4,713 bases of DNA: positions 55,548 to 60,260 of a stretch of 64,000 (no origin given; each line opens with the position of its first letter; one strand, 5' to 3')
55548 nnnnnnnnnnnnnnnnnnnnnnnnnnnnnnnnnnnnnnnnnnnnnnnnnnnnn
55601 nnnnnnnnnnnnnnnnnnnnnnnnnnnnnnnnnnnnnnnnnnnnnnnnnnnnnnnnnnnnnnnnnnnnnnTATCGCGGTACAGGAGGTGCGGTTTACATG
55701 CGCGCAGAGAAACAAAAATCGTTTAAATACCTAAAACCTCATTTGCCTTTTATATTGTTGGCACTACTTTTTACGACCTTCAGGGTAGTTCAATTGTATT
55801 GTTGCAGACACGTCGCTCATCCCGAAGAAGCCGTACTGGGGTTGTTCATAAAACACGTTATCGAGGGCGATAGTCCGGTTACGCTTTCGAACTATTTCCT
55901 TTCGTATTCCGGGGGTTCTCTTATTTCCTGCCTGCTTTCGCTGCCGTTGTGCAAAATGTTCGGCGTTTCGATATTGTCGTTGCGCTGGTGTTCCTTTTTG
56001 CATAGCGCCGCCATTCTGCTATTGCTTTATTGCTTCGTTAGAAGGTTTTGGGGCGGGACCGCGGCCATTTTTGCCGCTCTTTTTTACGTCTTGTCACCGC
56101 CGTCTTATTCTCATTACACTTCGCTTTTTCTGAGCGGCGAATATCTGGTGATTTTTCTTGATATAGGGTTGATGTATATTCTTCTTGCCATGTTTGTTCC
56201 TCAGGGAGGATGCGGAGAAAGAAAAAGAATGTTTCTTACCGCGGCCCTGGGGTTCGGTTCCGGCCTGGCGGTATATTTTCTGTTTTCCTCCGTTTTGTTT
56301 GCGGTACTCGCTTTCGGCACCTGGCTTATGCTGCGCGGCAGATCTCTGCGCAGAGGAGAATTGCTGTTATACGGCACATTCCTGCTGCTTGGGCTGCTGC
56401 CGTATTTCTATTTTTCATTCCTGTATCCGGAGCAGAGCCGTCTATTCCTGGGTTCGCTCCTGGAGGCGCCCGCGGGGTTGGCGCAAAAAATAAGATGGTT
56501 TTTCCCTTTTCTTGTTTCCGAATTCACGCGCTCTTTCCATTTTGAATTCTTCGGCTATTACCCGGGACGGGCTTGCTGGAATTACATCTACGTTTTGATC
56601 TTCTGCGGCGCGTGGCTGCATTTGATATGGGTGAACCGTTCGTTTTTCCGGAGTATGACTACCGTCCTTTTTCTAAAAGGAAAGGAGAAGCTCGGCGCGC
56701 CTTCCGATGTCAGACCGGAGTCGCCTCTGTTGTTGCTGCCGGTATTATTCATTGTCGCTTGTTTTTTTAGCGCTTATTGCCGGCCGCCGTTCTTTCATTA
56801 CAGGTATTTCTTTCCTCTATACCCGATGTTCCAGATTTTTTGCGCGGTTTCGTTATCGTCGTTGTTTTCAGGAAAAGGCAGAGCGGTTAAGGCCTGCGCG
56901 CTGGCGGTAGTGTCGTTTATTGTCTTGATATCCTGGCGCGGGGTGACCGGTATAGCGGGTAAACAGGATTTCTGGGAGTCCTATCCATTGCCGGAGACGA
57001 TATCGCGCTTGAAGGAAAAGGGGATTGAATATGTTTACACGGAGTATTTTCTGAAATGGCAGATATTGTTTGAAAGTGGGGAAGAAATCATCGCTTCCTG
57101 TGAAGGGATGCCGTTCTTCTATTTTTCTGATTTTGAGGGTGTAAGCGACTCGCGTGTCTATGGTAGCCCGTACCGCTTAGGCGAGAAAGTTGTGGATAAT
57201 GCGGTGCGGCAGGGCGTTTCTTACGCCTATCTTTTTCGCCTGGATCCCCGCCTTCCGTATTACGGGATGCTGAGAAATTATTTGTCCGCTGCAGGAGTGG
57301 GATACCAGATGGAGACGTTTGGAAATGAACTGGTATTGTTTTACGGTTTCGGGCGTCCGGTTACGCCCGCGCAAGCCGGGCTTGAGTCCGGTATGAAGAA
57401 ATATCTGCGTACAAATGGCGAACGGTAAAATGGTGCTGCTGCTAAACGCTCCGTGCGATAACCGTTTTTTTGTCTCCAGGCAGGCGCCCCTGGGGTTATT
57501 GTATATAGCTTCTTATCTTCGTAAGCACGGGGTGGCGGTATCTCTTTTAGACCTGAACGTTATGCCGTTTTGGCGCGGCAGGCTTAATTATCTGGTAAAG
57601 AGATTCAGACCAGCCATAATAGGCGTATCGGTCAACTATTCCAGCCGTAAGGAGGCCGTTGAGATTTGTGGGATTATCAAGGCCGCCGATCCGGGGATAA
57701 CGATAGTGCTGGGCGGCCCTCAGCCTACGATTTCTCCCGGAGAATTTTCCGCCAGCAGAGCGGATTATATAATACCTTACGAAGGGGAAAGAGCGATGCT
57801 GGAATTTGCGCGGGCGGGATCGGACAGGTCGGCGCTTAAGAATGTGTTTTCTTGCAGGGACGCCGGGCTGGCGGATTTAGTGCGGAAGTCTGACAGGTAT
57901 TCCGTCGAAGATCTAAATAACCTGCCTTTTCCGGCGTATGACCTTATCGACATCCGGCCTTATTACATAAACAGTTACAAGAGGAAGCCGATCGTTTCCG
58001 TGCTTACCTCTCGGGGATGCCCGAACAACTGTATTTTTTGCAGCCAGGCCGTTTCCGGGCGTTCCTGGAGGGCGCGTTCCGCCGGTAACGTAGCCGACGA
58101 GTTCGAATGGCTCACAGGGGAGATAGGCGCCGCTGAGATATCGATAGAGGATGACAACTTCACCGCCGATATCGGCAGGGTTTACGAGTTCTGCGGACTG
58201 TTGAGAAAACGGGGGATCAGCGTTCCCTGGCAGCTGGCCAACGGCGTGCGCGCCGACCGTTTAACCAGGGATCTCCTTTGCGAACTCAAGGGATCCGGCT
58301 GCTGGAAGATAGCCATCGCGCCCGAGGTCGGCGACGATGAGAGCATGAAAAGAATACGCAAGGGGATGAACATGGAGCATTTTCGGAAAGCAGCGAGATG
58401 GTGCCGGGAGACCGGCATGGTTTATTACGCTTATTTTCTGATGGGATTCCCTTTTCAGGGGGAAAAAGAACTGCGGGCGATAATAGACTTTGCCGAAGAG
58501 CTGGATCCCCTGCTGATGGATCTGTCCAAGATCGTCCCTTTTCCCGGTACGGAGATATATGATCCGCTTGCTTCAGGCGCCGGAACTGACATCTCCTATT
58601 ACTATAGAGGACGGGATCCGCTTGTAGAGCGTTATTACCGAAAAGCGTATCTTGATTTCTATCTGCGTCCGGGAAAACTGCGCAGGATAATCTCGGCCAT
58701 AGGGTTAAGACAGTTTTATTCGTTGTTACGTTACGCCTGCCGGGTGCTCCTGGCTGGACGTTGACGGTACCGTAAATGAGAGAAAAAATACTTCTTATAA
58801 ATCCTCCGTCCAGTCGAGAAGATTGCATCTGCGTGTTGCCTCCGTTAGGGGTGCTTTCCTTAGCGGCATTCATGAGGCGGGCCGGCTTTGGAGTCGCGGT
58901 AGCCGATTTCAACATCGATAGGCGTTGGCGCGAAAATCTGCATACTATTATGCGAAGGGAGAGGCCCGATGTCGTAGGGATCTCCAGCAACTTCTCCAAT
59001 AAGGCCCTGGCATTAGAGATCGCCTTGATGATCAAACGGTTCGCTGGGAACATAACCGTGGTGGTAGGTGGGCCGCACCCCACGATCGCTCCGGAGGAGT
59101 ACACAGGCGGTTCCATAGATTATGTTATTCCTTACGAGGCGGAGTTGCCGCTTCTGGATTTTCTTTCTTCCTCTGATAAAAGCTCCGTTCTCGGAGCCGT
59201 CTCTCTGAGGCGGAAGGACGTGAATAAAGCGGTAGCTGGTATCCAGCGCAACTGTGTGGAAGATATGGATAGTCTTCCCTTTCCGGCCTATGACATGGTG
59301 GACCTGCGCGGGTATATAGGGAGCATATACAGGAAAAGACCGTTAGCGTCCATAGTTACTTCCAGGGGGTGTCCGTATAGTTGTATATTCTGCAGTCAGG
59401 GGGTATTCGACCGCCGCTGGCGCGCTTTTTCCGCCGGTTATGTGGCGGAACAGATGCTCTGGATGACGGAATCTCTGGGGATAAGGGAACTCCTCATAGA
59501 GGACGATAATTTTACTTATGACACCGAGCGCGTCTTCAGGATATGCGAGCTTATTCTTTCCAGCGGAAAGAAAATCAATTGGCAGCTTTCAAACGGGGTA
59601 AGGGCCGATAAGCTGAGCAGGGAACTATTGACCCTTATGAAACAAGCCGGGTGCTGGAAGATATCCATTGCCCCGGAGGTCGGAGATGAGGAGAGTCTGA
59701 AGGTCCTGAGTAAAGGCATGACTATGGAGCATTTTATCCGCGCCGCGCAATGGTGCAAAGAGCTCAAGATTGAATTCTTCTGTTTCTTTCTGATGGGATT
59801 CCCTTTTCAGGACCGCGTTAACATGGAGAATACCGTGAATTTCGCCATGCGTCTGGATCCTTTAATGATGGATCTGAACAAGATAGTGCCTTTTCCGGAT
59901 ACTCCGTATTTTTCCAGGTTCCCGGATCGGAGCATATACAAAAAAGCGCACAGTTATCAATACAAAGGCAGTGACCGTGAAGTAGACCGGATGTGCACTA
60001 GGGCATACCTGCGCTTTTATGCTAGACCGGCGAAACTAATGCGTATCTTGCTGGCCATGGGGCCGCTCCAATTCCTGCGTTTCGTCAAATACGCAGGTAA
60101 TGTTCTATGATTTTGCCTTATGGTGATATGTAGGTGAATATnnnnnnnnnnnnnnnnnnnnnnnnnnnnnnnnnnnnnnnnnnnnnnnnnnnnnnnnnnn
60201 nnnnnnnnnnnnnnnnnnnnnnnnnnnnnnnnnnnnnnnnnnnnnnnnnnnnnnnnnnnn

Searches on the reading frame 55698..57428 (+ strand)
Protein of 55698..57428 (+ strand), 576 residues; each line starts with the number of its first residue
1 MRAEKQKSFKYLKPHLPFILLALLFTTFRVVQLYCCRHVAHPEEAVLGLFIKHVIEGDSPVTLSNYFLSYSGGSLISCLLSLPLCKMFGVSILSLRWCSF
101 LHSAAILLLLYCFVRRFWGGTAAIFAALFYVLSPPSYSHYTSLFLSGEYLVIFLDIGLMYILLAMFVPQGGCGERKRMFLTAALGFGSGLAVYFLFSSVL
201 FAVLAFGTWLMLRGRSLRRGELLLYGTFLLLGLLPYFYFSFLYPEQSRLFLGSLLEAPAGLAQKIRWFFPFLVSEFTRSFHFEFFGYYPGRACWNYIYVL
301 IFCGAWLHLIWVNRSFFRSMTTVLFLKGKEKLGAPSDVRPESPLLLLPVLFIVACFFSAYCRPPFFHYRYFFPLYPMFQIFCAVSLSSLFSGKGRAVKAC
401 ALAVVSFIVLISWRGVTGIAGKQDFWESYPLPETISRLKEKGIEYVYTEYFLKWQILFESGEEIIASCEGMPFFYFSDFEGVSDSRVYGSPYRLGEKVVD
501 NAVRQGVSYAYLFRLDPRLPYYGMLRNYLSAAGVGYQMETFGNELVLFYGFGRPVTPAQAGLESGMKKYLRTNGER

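Call 36: search_protein_families(library=pfam, proteins=[window:55698-57428:+], max_evalue=0.001)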
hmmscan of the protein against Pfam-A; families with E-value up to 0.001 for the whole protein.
window:55698-57428:+ (576 aa): 1 family
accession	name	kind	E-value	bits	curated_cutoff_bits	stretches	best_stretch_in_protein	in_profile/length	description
PF13231.12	PMT_2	-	8.4e-06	26.5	26.1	1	86-238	15-159/160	Dolichyl-phosphate-mannose-protein mannosyltransferase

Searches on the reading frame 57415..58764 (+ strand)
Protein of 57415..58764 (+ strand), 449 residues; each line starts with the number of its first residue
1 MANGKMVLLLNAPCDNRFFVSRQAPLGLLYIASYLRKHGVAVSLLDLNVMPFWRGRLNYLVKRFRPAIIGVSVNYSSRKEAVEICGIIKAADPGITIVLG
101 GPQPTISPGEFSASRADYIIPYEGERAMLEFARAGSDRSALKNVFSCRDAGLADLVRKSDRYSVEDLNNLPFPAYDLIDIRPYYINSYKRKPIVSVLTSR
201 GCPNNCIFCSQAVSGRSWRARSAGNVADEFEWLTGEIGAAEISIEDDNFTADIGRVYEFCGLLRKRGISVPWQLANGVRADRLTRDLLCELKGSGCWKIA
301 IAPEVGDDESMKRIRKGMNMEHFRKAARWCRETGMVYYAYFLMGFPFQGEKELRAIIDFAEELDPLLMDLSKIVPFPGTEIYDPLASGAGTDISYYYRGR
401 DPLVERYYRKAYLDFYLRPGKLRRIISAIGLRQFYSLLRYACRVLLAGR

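Call 77: search_protein_families(library=pfam, proteins=[window:57415-58764:+], max_evalue=0.001)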
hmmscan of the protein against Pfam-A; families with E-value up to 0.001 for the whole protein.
window:57415-58764:+ (449 aa): 2 families
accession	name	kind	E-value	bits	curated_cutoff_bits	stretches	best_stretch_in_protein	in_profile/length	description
PF04055.27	Radical_SAM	-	1.8e-16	61.2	29.5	1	197-360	2-166/166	Radical SAM superfamily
PF02310.24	B12-binding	-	3.1e-16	59.7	32.1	1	24-131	13-120/121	B12 binding domain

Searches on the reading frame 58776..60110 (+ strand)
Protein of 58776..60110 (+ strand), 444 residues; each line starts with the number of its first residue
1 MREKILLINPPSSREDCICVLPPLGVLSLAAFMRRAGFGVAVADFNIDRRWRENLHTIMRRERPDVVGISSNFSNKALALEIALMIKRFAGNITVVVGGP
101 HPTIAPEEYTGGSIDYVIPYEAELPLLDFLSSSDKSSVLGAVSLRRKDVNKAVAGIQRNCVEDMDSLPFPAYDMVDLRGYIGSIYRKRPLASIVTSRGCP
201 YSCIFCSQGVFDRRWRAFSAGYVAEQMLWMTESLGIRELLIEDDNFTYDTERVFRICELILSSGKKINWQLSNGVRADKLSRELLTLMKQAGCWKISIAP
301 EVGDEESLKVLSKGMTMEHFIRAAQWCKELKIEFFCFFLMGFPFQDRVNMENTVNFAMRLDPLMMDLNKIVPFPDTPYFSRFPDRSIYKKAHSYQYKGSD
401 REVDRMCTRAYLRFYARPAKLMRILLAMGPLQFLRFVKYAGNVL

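Call 77: search_protein_families(library=pfam, proteins=[window:58776-60110:+], max_evalue=0.001)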
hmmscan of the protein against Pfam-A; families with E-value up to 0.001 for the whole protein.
window:58776-60110:+ (444 aa): 2 families
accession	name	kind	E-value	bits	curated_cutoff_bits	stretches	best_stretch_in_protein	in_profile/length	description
PF04055.27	Radical_SAM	-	1.1e-18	68.4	29.5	1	193-357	1-166/166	Radical SAM superfamily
PF02310.24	B12-binding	-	1.3e-18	67.4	32.1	1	21-126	12-117/121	B12 binding domain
